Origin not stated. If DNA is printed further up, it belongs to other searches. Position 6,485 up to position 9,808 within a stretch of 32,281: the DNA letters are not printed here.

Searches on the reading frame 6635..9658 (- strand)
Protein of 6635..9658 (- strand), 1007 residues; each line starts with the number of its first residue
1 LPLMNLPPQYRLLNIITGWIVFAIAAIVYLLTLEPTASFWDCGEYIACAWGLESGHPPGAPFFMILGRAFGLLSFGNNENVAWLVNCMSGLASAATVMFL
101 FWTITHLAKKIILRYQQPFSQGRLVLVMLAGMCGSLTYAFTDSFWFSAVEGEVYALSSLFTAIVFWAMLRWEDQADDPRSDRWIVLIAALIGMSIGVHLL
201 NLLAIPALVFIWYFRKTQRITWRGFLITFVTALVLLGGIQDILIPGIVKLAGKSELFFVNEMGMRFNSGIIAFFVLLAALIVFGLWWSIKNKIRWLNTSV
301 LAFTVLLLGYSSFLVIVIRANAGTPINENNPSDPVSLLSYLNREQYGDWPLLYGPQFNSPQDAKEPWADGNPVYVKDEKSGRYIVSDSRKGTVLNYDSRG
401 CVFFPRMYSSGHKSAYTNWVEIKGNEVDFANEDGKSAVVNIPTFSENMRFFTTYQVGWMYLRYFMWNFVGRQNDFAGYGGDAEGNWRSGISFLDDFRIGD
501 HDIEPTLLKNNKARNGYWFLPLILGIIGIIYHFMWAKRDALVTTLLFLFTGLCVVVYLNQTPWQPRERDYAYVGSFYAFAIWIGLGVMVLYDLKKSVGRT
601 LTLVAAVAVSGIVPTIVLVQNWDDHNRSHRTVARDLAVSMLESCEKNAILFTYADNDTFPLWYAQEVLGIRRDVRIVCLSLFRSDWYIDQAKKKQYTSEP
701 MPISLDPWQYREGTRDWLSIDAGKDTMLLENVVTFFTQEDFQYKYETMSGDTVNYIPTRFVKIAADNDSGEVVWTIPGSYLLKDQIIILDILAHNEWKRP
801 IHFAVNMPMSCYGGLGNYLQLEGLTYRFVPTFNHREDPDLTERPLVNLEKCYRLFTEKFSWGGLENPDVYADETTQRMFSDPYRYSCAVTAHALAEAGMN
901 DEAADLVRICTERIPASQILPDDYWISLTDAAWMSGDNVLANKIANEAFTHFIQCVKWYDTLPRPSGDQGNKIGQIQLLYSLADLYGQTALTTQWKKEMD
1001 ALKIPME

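Call 58: search_protein_families(library=pfam, proteins=[window:6635-9658:-], max_evalue=0.001)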
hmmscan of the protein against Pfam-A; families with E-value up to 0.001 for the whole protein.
window:6635-9658:- (1007 aa): 2 families
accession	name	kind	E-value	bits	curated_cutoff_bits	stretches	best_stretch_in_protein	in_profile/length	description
PF11028.14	TMEM260-like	-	2.8e-72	242.7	24.2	1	41-220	1-178/179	Protein O-mannosyl-transferase TMEM260-like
PF01757.29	Acyl_transf_3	-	0.00088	18.9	31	1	517-620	125-230/326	Acyltransferase domain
